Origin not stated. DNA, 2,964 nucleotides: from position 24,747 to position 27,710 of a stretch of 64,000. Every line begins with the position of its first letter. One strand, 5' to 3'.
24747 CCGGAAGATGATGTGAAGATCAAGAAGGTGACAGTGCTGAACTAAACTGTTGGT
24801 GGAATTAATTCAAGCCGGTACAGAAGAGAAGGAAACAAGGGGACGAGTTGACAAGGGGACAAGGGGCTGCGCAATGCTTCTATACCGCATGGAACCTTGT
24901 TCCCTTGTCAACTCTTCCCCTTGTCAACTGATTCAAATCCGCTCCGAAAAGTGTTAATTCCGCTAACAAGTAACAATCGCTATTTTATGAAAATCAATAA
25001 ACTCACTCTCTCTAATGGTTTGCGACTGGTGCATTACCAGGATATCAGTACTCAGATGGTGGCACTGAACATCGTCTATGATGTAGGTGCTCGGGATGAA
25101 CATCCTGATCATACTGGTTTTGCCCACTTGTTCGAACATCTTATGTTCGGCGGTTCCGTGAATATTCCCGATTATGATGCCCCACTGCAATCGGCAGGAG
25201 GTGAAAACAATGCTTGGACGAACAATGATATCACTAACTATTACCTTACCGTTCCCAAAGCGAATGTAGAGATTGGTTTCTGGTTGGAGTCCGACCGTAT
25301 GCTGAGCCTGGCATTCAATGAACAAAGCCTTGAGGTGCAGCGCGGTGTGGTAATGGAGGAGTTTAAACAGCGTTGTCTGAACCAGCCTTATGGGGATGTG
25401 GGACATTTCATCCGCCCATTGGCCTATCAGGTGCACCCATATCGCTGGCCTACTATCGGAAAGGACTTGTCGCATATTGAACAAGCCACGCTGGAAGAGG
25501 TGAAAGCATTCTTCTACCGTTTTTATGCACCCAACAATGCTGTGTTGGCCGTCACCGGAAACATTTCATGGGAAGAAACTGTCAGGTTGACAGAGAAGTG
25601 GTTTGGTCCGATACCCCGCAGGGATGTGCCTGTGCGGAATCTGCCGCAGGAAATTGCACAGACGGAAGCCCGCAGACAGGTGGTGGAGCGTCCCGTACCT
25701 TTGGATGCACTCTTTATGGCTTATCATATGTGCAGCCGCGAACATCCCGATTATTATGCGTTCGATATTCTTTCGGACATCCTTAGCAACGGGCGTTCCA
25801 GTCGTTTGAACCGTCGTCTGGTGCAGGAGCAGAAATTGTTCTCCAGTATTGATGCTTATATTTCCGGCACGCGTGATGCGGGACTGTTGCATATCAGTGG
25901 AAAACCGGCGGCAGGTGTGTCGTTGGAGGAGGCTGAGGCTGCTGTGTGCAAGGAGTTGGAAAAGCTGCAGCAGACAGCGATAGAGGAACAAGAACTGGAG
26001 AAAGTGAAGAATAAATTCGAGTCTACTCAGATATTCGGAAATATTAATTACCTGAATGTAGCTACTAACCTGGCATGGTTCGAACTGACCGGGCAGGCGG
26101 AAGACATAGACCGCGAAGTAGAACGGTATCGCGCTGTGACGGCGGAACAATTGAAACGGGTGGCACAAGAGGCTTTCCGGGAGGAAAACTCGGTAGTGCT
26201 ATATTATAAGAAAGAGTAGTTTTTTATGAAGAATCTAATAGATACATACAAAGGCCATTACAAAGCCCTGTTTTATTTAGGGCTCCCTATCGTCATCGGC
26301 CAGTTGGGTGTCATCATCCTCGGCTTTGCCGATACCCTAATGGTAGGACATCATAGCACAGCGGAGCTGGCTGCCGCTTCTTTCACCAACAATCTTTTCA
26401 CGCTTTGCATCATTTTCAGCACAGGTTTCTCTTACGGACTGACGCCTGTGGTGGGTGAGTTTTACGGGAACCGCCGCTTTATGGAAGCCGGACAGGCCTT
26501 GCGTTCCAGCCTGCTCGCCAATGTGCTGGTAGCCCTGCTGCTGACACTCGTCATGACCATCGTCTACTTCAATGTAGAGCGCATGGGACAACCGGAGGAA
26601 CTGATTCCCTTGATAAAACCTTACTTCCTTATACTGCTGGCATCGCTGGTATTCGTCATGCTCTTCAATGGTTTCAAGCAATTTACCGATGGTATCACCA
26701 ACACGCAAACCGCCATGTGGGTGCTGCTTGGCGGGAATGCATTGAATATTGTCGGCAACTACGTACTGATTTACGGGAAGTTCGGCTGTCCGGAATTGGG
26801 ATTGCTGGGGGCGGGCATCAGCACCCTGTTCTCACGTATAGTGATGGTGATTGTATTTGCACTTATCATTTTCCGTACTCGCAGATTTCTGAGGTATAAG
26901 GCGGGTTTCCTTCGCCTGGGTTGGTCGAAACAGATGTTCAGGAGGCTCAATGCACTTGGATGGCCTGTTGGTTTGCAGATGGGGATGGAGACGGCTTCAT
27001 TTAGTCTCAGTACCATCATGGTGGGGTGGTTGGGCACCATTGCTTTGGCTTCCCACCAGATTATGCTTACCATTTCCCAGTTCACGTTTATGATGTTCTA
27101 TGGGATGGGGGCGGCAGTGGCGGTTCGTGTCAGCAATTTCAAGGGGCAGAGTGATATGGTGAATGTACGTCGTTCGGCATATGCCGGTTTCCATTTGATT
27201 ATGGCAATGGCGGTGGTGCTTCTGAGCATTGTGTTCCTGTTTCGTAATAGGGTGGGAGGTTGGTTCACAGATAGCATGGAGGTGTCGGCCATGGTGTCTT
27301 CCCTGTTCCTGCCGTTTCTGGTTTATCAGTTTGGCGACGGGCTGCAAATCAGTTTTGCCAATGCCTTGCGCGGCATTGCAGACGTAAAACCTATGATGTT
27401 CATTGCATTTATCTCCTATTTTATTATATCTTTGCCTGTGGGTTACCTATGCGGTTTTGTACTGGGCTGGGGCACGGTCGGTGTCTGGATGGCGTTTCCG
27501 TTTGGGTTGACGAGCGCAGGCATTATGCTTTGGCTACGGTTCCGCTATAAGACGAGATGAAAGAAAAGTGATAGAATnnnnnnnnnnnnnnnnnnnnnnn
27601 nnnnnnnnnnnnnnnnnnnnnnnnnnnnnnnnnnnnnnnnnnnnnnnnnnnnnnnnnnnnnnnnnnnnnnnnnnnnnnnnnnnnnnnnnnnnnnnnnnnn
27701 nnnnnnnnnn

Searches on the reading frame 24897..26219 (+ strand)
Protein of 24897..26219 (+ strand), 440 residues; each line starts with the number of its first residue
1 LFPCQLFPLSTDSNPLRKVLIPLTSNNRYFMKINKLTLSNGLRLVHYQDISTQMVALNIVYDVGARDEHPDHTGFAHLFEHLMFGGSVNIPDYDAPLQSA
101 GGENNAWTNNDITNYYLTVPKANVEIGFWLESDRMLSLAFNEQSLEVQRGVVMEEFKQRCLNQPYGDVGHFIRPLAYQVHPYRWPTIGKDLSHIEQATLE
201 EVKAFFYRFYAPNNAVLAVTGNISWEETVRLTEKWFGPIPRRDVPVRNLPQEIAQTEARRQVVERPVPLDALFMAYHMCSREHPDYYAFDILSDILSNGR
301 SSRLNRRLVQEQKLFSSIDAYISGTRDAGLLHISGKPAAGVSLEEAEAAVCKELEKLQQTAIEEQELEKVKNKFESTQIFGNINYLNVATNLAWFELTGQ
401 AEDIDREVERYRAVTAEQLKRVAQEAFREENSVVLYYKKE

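Call 7: search_protein_families(library=pfam, proteins=[window:24897-26219:+])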
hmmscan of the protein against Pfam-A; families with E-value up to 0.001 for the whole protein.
window:24897-26219:+ (440 aa): 2 families
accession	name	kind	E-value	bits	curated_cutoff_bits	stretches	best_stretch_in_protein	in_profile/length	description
PF05193.26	Peptidase_M16_C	-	9.1e-38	130.4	23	1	197-373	2-180/181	Peptidase M16 inactive domain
PF00675.25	Peptidase_M16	-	2.4e-15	57.2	22.3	1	48-157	6-117/149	Insulinase (Peptidase family M16)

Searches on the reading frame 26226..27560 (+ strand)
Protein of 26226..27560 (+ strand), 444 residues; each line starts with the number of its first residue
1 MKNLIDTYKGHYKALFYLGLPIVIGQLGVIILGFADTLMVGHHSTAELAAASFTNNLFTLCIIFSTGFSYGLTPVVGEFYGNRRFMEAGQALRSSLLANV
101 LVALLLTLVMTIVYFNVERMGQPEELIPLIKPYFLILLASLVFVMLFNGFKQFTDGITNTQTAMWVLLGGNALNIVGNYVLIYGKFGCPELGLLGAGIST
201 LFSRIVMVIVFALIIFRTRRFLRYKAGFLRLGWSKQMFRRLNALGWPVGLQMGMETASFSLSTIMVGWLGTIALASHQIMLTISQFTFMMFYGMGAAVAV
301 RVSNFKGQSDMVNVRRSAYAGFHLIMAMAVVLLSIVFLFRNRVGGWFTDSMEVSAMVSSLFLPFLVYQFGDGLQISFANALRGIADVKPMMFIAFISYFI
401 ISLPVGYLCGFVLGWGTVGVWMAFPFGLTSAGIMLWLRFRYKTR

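Call 7: search_protein_families(library=pfam, proteins=[window:26226-27560:+])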
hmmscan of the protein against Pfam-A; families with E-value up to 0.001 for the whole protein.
window:26226-27560:+ (444 aa): 1 family
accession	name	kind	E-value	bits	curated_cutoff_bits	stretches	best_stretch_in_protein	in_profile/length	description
PF01554.23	MatE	-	6.8e-54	182.3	24.9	2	21-180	1-161/161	MatE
